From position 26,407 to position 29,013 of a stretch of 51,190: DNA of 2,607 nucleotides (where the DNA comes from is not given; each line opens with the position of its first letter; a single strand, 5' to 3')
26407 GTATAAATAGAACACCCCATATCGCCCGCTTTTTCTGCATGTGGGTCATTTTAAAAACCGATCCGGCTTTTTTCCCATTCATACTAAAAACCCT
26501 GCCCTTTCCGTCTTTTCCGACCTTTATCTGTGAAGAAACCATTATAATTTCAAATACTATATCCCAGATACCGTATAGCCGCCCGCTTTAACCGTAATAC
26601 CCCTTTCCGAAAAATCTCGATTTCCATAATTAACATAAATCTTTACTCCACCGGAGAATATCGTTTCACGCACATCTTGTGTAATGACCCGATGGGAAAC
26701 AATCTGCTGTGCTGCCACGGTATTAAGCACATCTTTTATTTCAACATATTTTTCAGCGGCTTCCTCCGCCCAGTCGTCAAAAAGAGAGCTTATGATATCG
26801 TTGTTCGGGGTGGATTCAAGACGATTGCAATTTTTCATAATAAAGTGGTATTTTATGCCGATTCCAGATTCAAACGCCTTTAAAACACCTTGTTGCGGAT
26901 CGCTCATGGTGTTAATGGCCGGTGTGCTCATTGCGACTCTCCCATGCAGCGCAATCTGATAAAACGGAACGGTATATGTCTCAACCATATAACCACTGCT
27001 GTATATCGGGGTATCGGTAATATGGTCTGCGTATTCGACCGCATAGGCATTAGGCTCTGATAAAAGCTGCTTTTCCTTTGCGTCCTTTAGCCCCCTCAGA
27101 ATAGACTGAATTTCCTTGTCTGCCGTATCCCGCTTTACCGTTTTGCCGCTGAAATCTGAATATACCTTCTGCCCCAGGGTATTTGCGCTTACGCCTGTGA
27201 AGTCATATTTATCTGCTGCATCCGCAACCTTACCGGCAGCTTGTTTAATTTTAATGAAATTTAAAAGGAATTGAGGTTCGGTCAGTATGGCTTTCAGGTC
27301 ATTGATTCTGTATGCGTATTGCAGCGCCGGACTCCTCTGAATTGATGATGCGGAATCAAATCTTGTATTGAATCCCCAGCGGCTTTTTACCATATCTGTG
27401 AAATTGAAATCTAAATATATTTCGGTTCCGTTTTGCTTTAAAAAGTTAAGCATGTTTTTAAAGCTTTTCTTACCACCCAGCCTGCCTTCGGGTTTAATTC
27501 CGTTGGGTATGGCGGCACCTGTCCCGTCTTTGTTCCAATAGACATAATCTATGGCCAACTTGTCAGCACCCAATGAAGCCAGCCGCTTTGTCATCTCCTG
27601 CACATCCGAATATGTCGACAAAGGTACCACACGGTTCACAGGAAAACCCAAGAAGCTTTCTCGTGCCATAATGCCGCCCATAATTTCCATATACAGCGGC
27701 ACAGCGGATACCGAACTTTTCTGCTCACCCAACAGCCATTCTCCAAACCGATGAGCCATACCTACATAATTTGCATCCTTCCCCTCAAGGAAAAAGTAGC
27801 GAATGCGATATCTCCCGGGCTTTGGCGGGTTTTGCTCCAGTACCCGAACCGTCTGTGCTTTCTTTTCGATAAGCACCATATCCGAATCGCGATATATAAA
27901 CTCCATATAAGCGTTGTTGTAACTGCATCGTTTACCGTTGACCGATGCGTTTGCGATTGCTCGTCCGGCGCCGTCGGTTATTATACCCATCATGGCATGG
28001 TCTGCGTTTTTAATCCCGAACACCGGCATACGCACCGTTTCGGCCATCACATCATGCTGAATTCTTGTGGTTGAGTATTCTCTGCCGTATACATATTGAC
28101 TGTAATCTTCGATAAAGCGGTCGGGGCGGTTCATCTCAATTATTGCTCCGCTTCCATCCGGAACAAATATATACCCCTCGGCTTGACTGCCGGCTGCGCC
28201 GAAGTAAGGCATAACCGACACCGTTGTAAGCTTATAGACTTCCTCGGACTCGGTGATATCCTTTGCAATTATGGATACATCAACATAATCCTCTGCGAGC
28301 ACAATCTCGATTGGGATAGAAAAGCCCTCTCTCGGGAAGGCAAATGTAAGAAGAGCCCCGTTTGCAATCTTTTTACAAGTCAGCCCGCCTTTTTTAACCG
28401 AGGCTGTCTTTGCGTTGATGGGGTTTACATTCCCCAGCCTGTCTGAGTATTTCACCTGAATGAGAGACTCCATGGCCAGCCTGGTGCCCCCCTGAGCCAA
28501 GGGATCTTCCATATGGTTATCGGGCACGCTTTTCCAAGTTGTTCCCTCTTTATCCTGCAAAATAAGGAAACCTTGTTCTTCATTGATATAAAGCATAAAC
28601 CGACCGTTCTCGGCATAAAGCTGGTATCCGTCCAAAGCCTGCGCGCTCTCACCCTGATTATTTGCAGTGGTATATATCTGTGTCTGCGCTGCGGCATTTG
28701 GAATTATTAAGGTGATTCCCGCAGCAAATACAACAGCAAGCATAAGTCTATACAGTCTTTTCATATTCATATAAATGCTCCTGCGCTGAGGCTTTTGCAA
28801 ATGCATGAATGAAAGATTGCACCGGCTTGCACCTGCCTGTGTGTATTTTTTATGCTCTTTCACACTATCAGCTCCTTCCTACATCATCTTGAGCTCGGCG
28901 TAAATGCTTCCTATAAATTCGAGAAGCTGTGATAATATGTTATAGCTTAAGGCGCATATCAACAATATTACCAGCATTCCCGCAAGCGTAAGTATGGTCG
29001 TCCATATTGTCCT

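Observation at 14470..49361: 35-kb glycan-utilisation island with three ABC importers but no enzyme assignable to a characterised glycoside-hydrolase family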

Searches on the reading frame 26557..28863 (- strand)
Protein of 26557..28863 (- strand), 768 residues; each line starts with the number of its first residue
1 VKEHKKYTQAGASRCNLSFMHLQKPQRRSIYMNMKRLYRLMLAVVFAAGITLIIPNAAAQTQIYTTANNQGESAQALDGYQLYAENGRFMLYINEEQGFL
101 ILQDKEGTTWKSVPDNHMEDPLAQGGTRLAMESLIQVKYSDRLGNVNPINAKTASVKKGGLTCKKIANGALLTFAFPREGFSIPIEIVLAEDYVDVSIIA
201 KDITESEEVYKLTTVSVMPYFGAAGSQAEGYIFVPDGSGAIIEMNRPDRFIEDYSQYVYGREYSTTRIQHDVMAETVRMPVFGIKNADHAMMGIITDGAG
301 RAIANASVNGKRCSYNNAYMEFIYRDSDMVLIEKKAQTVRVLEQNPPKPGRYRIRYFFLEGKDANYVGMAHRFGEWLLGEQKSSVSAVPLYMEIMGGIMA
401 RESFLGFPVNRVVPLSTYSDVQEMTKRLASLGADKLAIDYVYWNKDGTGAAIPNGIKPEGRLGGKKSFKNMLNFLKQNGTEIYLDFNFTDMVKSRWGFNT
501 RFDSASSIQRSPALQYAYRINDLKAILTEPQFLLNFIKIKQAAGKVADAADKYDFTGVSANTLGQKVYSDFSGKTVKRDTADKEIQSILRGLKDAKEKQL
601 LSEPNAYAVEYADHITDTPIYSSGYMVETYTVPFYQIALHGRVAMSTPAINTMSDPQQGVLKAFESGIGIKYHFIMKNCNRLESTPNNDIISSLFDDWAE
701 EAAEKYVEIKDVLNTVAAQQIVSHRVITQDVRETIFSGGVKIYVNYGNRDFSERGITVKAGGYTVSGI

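Call 4: search_protein_families(library=pfam, proteins=[window:26557-28863:-], max_evalue=0.01)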
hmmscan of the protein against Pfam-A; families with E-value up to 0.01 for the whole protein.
window:26557-28863:- (768 aa): 1 family
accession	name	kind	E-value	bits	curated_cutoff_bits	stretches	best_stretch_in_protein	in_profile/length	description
PF18952.6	DUF5696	-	4.8e-168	560.9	25.6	1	163-763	4-612/612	Family of unknown function (DUF5696)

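Call 13: search_solved_structures(query=window:26557-28863:-, max_evalue=1, show_alignments=1)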
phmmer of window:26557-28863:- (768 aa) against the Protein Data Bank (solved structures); distinct sequences matched with E-value up to 1: 0.

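Call 18: find_encoding_contigs(protein=window:26557-28863:-, flank=10000, max_places=6)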
Protein window:26557-28863:- (768 aa): 1 contig read that carries it; 1 place shown.
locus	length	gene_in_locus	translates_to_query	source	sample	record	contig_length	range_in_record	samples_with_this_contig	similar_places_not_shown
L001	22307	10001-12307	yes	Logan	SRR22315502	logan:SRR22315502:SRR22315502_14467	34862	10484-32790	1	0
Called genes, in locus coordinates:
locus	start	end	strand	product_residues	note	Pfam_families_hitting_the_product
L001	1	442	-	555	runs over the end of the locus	PF16126:DUF4838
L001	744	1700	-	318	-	PF16126:DUF4838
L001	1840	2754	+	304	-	PF06249:EutQ (faint), PF07883:Cupin_2, PF02311:AraC_binding, PF00165:HTH_AraC, PF12833:HTH_18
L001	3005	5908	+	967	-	PF01547:SBP_bac_1, PF13416:SBP_bac_8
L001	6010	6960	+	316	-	PF00528:BPD_transp_1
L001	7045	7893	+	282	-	PF00528:BPD_transp_1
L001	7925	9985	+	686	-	PF01436:NHL (faint), PF04893:Yip1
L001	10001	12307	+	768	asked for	PF18952:DUF5696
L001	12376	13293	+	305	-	PF00528:BPD_transp_1 (weak)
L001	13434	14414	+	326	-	-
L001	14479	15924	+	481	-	-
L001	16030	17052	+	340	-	PF00528:BPD_transp_1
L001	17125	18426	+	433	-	PF01547:SBP_bac_1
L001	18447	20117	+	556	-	PF16126:DUF4838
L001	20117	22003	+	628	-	PF16126:DUF4838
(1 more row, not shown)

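Call 20: find_homologous_proteins(query=window:26557-28863:-, max_evalue=0.00001)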
Query window:26557-28863:- (768 aa): 1051 proteins with E <= 0.00001 among 8000 candidates; the best 120 are listed.
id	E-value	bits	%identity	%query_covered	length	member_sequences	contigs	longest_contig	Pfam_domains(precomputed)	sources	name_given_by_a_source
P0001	0.0e+0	1740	100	100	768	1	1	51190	PF18952.7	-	-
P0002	0.0e+0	1013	60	96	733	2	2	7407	PF18952.7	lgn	-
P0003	3.8e-281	953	59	90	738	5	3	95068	PF18952.7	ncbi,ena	-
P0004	6.6e-276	935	57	92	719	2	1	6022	PF18952.7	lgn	-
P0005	1.2e-275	934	58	90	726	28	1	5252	PF18952.7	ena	-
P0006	2.2e-270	917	57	90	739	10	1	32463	PF18952.7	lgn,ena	-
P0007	3.0e-265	900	55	91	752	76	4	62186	PF18952.7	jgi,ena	-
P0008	1.6e-263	894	55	91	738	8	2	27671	PF18952.7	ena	-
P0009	1.3e-262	891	55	91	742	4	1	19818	PF18952.7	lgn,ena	-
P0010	7.1e-257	872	54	90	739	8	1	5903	PF18952.7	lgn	-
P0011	2.3e-253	861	53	90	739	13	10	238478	PF18952.7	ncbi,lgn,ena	-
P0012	8.0e-253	859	52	94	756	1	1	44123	PF18952.7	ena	-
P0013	1.3e-250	852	51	95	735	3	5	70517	PF18952.7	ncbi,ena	-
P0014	6.7e-250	849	53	90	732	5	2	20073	PF18952.7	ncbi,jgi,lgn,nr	ncbi:MAG TPA: DUF5696 domain-containing protein [Candidatus Avimonas sp.]|nr:DUF5696 domain-containi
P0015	4.9e-248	843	53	90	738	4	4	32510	PF18952.7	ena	-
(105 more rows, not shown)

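Call 25: search_protein_families(library=ncbifam, proteins=[window:26557-28863:-], max_evalue=0.01)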
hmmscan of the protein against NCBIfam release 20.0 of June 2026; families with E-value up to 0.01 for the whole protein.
window:26557-28863:- (768 aa): 0 families

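Call 31: predict_structure(alignment_id=A1)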
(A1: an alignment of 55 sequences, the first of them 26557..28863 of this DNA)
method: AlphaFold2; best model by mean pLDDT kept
length: 768 residues; sequences in the alignment: 55
mean_pLDDT: 89.4   pTM: 0.87
mean pLDDT of the five models: 89.4, 88.2, 88.0, 87.6, 86.6
residues with pLDDT >= 90: 587; 70-90: 107; 50-70: 22; < 50: 52
segments of 3 or more residues with pLDDT < 50: 1-27, 51-75
pLDDT, mean of each block of 10 residues (from residue 1): 38 37 42 61 62 41 36 62 97 97 95 95 92 97 95 97 98 98 98 97 96 97 95 97 88 93 86 91 97 97 95 95 93 87 90 98 97 95 84 95 90 96 98 97 91 92 98 98 97 91 93 90 89 95 97 97 95 84 96 97 97 97 91 98 96 95 97 93 80 94 97 95 96 97 97 94 93
secondary structure, 60 per line:
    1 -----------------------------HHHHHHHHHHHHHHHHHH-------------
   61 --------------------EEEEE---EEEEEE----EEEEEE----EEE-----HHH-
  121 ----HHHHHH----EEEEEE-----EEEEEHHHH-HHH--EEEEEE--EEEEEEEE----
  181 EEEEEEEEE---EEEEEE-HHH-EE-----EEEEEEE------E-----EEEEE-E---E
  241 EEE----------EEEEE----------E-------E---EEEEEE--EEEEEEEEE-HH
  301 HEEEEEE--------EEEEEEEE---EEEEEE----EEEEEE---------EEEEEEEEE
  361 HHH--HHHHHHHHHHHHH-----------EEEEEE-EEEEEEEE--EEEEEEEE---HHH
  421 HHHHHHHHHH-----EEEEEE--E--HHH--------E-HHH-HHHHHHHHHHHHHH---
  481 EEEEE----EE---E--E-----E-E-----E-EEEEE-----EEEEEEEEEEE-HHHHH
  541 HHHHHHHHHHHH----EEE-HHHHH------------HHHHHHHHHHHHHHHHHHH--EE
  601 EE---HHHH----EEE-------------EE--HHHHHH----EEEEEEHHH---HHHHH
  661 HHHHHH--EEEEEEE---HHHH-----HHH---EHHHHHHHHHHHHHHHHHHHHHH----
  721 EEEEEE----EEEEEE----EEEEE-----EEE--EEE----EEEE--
elements in order (helices of 4 or more, strands of 3 or more residues): H30-47 E81-85 E89-94 E99-104 E109-111 H125-130 E135-140 E146-150 H151-154 E161-166 E169-176 E181-189 E193-198 E211-217 E230-234 E240-243 E254-258 E281-286 E289-297 E302-307 E316-323 E327-332 E337-342 E352-360 H366-378 E390-395 E397-404 E407-414 H418-430 E436-441 H464-477 E481-485 E514-518 E524-534 H536-552 E557-559 H561-565 H578-596 E599-602 H606-609 E614-616 H634-639 E644-649 H656-666 E669-675 H679-682 H695-716 E721-726 E731-736 E741-745 E751-753 E756-758 E763-766

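Call 33: fold_search(model_id=the predicted structure, library=pdb)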
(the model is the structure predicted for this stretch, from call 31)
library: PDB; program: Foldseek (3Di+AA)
matches with E <= 10: 1550; with E <= 0.001: 467
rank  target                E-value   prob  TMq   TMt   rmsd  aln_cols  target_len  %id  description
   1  5opq_A                1.9e-34  1.00  0.60  0.69   6.2       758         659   14  A 3,6-anhydro-D-galactosidase produced by Zobellia galactanivorans. This is an exo-lytic enzyme that hydrolyzes termin (released 2017-11-29)
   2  5opq_D                1.3e-33  1.00  0.60  0.69   6.5       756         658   14  A 3,6-anhydro-D-galactosidase produced by Zobellia galactanivorans. This is an exo-lytic enzyme that hydrolyzes termin (released 2017-11-29)
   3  8rzk_A                5.4e-33  1.00  0.61  0.70   6.2       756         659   15  The Michaelis complex of ZgGH129 D486N from Zobellia galactanivorans with neo-b/k-oligo-carrageenan tetrasaccharide (b (released 2024-07-31)
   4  5wzn_A                4.2e-28  1.00  0.61  0.74   5.9       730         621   14  Alpha-N-acetylgalactosaminidase NagBb from Bifidobacterium bifidum - GalNAc complex (released 2017-06-07)
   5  5wzr_A                5.7e-27  1.00  0.61  0.73   5.7       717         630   14  Alpha-N-acetylgalactosaminidase NagBb from Bifidobacterium bifidum - Gal-NHAc-DNJ complex (released 2017-06-07)
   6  5wzr_B                9.4e-27  1.00  0.61  0.73   5.8       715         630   13  Alpha-N-acetylgalactosaminidase NagBb from Bifidobacterium bifidum - Gal-NHAc-DNJ complex (released 2017-06-07)
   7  5wzq_A                9.9e-27  1.00  0.57  0.70   6.9       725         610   13  Alpha-N-acetylgalactosaminidase NagBb from Bifidobacterium bifidum - quadruple mutant (released 2017-06-07)
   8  5wzq_B                1.4e-26  1.00  0.59  0.72   7.0       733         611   13  Alpha-N-acetylgalactosaminidase NagBb from Bifidobacterium bifidum - quadruple mutant (released 2017-06-07)
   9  5wzp_B                2.5e-26  1.00  0.58  0.73   6.2       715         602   13  Alpha-N-acetylgalactosaminidase NagBb from Bifidobacterium bifidum - ligand free (released 2017-06-07)
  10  5wzp_A                6.8e-26  1.00  0.58  0.72   6.5       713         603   13  Alpha-N-acetylgalactosaminidase NagBb from Bifidobacterium bifidum - ligand free (released 2017-06-07)
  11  5wzn_B                1.2e-25  1.00  0.62  0.75   5.8       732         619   14  Alpha-N-acetylgalactosaminidase NagBb from Bifidobacterium bifidum - GalNAc complex (released 2017-06-07)
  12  6qev_B                2.0e-21  1.00  0.45  0.29   9.1       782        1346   10  EngBF DARPin Fusion 4b B6 (released 2019-11-06)
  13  6qfk_A                2.1e-20  1.00  0.47  0.30   8.7       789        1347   10  EngBF DARPin Fusion 4b G10 (released 2019-11-06)
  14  6sh9_B                2.3e-20  1.00  0.46  0.29   9.1       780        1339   10  EngBF DARPin Fusion 4b D12 (released 2019-11-06)
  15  8a19_A                5.5e-20  1.00  0.46  0.30   8.8       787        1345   10  Structure of a leucinostatin derivative determined by host lattice display : L1E4V1 construct (released 2022-12-07)
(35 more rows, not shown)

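Call 34: search_solved_structures(query=A1, max_evalue=10, show_alignments=4)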
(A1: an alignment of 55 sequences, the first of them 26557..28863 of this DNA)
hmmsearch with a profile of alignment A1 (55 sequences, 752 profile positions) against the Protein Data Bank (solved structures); distinct sequences matched with E-value up to 10: 10.
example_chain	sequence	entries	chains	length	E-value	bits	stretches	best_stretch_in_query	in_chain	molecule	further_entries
8rzk_A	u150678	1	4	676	1.6e-08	36.4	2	58-460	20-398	Conserved hypothetical periplasmic protein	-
8rzg_A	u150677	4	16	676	1.6e-08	36.4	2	58-460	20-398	Conserved hypothetical periplasmic protein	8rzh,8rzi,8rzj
5opq_A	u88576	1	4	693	2.1e-08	36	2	58-460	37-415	3,6-anhydro-D-galactosidase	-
5wzn_A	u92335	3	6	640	8.5e-07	30.7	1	332-461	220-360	Alpha-N-acetylgalactosaminidase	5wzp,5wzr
5wzq_A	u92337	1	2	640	1.5e-06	29.9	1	332-461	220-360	Alpha-N-acetylgalactosaminidase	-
9e2w_Y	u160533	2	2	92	0.27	12.5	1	575-627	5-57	Chromosome segregation in meiosis protein 3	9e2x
2laa_A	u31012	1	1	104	0.45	11.8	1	76-144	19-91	Beta/alpha-amylase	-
8orp_A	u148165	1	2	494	0.57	11.5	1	435-488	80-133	Alpha-amylase A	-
8or6_A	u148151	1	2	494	0.57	11.5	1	435-488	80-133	Alpha-amylase A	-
4qhz_A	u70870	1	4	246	1.4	10.2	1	65-137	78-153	putative glycosyl hydrolase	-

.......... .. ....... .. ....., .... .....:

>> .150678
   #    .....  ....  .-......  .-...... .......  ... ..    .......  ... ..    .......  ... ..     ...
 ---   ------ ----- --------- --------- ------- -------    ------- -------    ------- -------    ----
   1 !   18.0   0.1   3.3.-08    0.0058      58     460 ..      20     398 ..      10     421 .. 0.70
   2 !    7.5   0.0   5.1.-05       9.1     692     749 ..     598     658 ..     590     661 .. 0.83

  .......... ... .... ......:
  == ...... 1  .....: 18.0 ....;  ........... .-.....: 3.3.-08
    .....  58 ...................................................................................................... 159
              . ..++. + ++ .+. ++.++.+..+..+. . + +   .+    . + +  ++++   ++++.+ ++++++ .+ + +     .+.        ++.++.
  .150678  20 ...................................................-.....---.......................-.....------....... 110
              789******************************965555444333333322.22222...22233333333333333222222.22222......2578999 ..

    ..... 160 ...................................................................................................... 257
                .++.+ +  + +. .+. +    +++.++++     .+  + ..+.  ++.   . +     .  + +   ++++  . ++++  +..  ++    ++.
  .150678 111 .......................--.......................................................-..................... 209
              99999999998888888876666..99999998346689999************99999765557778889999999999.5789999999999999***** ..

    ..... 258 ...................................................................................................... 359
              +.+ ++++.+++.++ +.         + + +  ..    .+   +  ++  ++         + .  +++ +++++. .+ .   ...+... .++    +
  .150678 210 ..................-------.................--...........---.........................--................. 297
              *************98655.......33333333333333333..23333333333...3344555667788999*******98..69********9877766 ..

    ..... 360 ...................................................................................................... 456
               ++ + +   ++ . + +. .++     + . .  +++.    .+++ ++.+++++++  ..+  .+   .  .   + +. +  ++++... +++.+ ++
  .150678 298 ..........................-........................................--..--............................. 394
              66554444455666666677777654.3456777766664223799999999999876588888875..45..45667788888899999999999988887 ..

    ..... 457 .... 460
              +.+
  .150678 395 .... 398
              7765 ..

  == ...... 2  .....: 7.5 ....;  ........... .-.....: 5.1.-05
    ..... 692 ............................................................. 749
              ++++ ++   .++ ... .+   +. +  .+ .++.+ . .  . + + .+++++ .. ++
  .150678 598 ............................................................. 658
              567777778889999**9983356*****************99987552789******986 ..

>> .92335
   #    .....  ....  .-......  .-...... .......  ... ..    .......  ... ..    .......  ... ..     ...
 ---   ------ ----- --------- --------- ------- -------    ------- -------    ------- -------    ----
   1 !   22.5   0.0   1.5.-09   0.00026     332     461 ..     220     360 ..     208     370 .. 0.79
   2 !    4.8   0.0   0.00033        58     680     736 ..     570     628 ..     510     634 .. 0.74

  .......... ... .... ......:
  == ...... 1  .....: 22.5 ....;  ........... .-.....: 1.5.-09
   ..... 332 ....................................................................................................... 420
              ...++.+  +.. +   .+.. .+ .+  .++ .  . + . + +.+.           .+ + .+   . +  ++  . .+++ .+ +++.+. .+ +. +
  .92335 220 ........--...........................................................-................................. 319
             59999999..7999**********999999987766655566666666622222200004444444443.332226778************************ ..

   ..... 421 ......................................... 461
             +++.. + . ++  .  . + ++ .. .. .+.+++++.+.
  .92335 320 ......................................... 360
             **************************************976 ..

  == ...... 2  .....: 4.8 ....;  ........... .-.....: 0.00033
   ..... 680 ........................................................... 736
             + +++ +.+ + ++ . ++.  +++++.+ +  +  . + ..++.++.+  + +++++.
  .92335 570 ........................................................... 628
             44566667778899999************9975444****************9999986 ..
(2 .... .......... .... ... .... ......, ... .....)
